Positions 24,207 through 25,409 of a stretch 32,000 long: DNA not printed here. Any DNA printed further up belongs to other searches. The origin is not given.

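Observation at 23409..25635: DUF2513-like wHTH / DUF4238 / 4-TM protein cassette on a tRNA-Leu islet: candidate undescribed multi-gene anti-phage module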

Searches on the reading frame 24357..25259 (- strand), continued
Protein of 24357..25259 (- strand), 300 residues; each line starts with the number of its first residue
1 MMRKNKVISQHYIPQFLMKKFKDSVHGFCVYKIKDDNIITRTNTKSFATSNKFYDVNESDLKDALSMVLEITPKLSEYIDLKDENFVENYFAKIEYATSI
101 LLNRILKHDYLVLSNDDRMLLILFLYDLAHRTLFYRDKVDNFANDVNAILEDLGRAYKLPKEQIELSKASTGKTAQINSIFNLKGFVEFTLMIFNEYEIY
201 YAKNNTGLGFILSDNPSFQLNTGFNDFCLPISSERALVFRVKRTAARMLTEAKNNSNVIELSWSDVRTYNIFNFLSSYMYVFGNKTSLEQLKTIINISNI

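Call 59: fold_search(model_id=the predicted structure, library=pdb)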
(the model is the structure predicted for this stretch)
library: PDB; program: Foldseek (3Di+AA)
matches with E <= 10: 107; with E <= 0.001: 0
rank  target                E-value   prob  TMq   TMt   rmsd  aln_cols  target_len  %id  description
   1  7nhg_A                1.4e+00  0.07  0.11  0.15  10.0        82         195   12  Crystal structure of the human METTL3-METTL14 complex with compound ASI_M3M_041 (released 2021-10-20)
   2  7oed_A                1.8e+00  0.06  0.12  0.16  12.6       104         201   12  Crystal structure of the human METTL3-METTL14 complex with compound UOZ019a (released 2021-10-20)
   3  6ocv_MODEL_1_A        1.8e+00  0.02  0.11  0.13  18.7       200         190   10  Solution structure of the H-NOX protein from Shewanella woodyi in the Fe(II)CO ligation state (released 2020-05-06)
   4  7oej_A                2.0e+00  0.05  0.12  0.15  12.7       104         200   12  Crystal structure of the human METTL3-METTL14 complex with compound UOZ090 (released 2021-10-20)
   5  7o0l_A                2.0e+00  0.05  0.12  0.16  12.6       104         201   12  Crystal structure of the human METTL3-METTL14 complex bound to Compound 8 (ADO_AC_093) (released 2021-09-01)
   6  7f4r_B                2.2e+00  0.04  0.10  0.15  13.2        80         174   14  Crystal structure of MTA1 (released 2022-06-15)
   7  5tey_A                2.2e+00  0.04  0.12  0.16  12.6       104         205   13  Human METTL3-METTL14 complex (released 2016-11-23)
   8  7nhv_A                2.3e+00  0.04  0.12  0.16  12.8       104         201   12  Crystal structure of the human METTL3-METTL14 complex with compound UOZ016 (released 2021-10-20)
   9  6vjm_A                2.3e+00  0.03  0.12  0.06  18.0       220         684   10  Human metabotropic GABA(B) receptor in its apo state (released 2020-06-10)
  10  7f4s_A                2.4e+00  0.03  0.11  0.16  12.7       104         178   15  Crystal structure of TthMTA1-PteMTA9 complex (released 2022-06-15)
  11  9vu6_B                2.4e+00  0.03  0.12  0.13  15.3       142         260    9  Cryo-EM structure of unmethylated DNA-bound Tetrahymena DNA methyltransferase complex MTA1c (MTA9-B) (released 2025-11-05)
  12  7oqo_A                2.6e+00  0.06  0.11  0.15   9.8        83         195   12  Crystal structure of the human METTL3-METTL14 complex with compound UOZ111 (released 2021-10-20)
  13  9rs0_A                2.6e+00  0.04  0.11  0.16  12.7       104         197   12  Crystal structure of the human METTL3-METTL14 in complex with compound 2 (T148) (released 2026-03-18)
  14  8xyl_B                2.6e+00  0.02  0.11  0.13  13.4       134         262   10  Cryo-EM structure of Tetrahymena DNA methyltransferase complex MTA1c (released 2025-07-23)
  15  7oqp_A                2.7e+00  0.04  0.12  0.16  12.6       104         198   12  Crystal structure of the human METTL3-METTL14 complex with compound UOZ113 (released 2021-10-20)
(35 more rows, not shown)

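Call 78: search_solved_structures(query=A4, max_evalue=1)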
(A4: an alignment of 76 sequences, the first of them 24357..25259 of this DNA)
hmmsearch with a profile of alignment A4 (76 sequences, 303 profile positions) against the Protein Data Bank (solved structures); distinct sequences matched with E-value up to 1: 4.
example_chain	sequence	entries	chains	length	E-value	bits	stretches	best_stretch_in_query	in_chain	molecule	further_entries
7qep_N5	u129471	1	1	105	0.024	16.8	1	230-293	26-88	60S RIBOSOMAL PROTEIN L23A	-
9h91_T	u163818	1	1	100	0.3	13.2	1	236-286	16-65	50S ribosomal protein L23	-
9spj_Z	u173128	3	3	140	0.32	13.1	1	250-287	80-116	Large ribosomal subunit protein uL23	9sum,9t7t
6fu8_C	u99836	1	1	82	0.56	12.3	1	236-286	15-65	50S ribosomal protein L23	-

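Call 80: fold_search(model_id=the predicted structure, library=viral)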
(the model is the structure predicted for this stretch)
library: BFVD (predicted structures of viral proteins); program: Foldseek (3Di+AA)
matches with E <= 10: 68; with E <= 0.001: 1
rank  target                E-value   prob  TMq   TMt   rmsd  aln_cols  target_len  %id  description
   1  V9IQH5                3.6e-07  1.00  0.54  0.55  10.2       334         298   13  Uncharacterized protein [Stenotrophomonas phage Smp131]
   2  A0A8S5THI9            3.8e-01  0.21  0.31  0.34  11.1       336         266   10  Uncharacterized protein [Myoviridae sp. ctMnh10]
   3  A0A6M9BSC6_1          1.6e+00  0.02  0.11  0.05  22.5       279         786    9  Genome polyprotein [Ginkgo biloba picorna-like virus]
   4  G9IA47                2.0e+00  0.13  0.15  0.34   6.1        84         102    6  (no name in the UniProt tables at hand)
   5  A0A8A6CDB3            2.4e+00  0.08  0.18  0.16  17.5       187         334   12  (no name in the UniProt tables at hand)
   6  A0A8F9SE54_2          2.6e+00  0.02  0.15  0.06  21.3       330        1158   11  (no name in the UniProt tables at hand)
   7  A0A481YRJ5            2.8e+00  0.02  0.12  0.15  16.2       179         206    9  Uncharacterized protein [Pithovirus LCDPAC02]
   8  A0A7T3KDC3            2.9e+00  0.03  0.10  0.22  12.9       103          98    9  Uncharacterized protein [Campylobacter phage F336]
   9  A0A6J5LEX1            2.9e+00  0.02  0.09  0.05  22.2       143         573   12  Uncharacterized protein [uncultured Caudovirales phage]
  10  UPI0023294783         3.3e+00  0.03  0.15  0.13  12.9       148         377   15  (no name look-up for this kind of identifier)
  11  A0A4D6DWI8            3.7e+00  0.05  0.15  0.32   8.2       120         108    9  Uncharacterized protein [Edwardsiella phage pEt-SU]
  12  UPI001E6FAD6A         3.7e+00  0.02  0.10  0.11  19.3       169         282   13  (no name look-up for this kind of identifier)
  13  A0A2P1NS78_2          3.9e+00  0.01  0.12  0.06  14.9       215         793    7  (no name in the UniProt tables at hand)
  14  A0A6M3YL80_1          4.1e+00  0.02  0.12  0.04  38.0       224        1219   11  (no name in the UniProt tables at hand)
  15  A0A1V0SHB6            4.3e+00  0.03  0.06  0.18   7.7        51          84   18  Uncharacterized protein [Hokovirus HKV1]
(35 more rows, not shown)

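Call 88: find_related_loci(query=A1, collection=viral_contigs, flank=4000)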
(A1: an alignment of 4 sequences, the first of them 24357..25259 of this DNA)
Query A1 (300 aa) in viral_contigs; peptide patterns used: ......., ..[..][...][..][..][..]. (x = any residue, [..] = any of these).
34 stretches matched a pattern; 2 encode a relative of the query (tblastn E <= 1e-3); 2 distinct loci.
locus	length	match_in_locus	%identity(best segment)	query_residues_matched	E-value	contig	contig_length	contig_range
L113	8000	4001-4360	25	3-144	1e-5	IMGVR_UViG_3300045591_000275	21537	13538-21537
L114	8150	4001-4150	36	8-57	2e-5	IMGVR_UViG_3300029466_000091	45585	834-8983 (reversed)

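Call 93: search_dna_similar(query=window:24357-25259:-, collection=plasmids, mode=protein, max_evalue=0.001, max_rows=20)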
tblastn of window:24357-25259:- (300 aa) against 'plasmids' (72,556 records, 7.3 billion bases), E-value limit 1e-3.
No match.

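Call 96: search_protein_families(library=padloc, proteins=[L011:6010-7050:+, P0002, P0032, P0071, P0109, L114:3986-4885:+, window:24357-25259:-], max_evalue=10)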
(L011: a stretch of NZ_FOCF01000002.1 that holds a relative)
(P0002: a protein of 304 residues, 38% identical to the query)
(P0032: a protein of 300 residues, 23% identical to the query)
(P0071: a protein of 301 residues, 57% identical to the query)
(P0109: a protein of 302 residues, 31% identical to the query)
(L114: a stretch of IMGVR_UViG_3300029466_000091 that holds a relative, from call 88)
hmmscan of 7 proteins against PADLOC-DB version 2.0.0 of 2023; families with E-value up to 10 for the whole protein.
L011:6010-7050:+ (346 aa): 0 families

P0002 (304 aa): 0 families

P0032 (300 aa): 0 families

P0071 (301 aa): 0 families

P0109 (302 aa): 1 family
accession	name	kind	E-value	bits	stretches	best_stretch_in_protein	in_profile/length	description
PDLC03000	DUF4238-Pers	-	0.00017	19.2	1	7-89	6-88/309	-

L114:3986-4885:+ (299 aa): 0 families

window:24357-25259:- (300 aa): 0 families

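Call 100: search_protein_families(library=pfam, proteins=[L114:2868-3758:+, L114:5029-5433:+], max_evalue=0.001)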
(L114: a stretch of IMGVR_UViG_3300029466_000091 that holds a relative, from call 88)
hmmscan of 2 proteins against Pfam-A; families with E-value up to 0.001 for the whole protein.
L114:2868-3758:+ (296 aa): 0 families

L114:5029-5433:+ (134 aa): 0 families

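Call 101: find_encoding_contigs(protein=P0009, flank=5000, max_places=2)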
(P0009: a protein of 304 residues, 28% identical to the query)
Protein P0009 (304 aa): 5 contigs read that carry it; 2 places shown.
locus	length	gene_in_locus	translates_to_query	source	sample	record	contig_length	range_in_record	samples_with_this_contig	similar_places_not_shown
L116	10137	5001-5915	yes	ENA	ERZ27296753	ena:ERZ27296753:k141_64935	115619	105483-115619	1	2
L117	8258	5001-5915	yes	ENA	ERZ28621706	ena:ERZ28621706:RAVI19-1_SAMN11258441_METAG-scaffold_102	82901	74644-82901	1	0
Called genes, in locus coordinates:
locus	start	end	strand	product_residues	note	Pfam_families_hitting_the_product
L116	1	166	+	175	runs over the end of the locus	PF03551:PadR, PF13601:HTH_34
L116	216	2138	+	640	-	PF00009:GTP_EFTU, PF01926:MMR_HSR1 (weak), PF22042:EF-G_D2 (weak), PF14492:EFG_III, PF03764:EFG_IV, PF00679:EFG_C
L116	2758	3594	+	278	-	PF00106:adh_short, PF08659:KR, PF13561:adh_short_C2, PF00106:adh_short (weak)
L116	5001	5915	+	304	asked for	PF14022:DUF4238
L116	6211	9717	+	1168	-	PF13289:SIR2_2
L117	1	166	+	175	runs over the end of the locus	PF03551:PadR, PF13601:HTH_34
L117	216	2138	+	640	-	PF00009:GTP_EFTU, PF01926:MMR_HSR1 (weak), PF22042:EF-G_D2 (weak), PF14492:EFG_III, PF03764:EFG_IV, PF00679:EFG_C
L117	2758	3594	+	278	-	PF00106:adh_short, PF08659:KR, PF13561:adh_short_C2, PF00106:adh_short (weak)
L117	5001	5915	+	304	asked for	PF14022:DUF4238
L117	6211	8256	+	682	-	?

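Call 102: find_encoding_contigs(protein=P0010, flank=5000, max_places=2)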
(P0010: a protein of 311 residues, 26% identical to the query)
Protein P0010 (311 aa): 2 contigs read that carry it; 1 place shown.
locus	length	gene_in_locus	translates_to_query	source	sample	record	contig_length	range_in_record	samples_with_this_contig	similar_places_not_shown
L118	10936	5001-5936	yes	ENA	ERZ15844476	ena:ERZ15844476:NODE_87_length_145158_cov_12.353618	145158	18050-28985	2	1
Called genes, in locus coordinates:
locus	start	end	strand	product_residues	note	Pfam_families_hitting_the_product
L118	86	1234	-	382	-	-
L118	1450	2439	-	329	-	PF02661:Fic, PF21247:Fic-like_C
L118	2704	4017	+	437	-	PF13173:AAA_14, PF13635:DUF4143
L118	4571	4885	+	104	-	-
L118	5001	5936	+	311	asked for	PF14022:DUF4238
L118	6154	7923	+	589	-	PF00004:AAA, PF17862:AAA_lid_3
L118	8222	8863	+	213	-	-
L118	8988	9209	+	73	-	-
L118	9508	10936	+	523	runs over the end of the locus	PF00313:CSD (weak)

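Call 103: find_encoding_contigs(protein=P0035, flank=5000, max_places=2)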
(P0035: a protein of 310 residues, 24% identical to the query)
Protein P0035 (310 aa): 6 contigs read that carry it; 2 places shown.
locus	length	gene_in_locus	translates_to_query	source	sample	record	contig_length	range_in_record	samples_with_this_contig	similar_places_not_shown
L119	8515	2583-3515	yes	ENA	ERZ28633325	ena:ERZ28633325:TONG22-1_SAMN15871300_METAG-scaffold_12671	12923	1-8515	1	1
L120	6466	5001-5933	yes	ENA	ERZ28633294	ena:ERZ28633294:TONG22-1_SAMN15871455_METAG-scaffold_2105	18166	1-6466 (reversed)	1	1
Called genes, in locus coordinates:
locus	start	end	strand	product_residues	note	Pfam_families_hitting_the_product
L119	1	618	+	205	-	?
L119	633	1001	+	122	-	-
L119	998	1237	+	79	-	-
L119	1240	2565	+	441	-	-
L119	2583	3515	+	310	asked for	PF14022:DUF4238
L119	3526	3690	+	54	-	PF13783:DUF4177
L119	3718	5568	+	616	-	PF09479:Flg_new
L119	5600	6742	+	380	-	-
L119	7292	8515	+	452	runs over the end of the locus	-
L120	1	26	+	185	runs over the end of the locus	-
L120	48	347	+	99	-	-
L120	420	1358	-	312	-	PF01145:Band_7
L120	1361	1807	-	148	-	PF01957:NfeD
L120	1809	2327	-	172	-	-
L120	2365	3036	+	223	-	-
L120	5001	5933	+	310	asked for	PF14022:DUF4238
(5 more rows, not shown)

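Call 104: find_encoding_contigs(protein=P0037, flank=5000, max_places=2)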
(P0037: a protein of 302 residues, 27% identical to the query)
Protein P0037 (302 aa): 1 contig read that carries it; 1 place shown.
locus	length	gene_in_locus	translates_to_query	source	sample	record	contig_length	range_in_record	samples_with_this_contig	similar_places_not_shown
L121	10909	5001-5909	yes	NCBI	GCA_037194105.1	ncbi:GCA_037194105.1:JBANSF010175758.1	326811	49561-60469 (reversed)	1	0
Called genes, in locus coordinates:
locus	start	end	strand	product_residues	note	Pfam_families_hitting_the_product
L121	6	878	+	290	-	-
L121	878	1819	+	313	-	PF08902:DUF1848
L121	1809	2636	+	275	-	PF01209:Ubie_methyltran, PF13489:Methyltransf_23 (weak), PF05175:MTS (weak), PF13847:Methyltransf_31, PF08241:Methyltransf_11, PF08242:Methyltransf_12, PF13649:Methyltransf_25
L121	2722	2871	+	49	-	-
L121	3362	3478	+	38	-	-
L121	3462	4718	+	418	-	PF12746:GNAT_acetyltran, PF00583:Acetyltransf_1, PF13527:Acetyltransf_9 (faint), PF00583:Acetyltransf_1, PF13302:Acetyltransf_3 (weak), PF13673:Acetyltransf_10, PF13508:Acetyltransf_7, PF08445:FR47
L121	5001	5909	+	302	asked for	PF14022:DUF4238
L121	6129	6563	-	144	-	-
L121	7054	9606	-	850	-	PF02743:dCache_1 (weak), PF00512:HisKA, PF02518:HATPase_c, PF00072:Response_reg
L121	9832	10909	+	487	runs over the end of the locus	PF00890:FAD_binding_2, PF01266:DAO, PF01494:FAD_binding_3 (weak), PF13450:NAD_binding_8, PF00355:Rieske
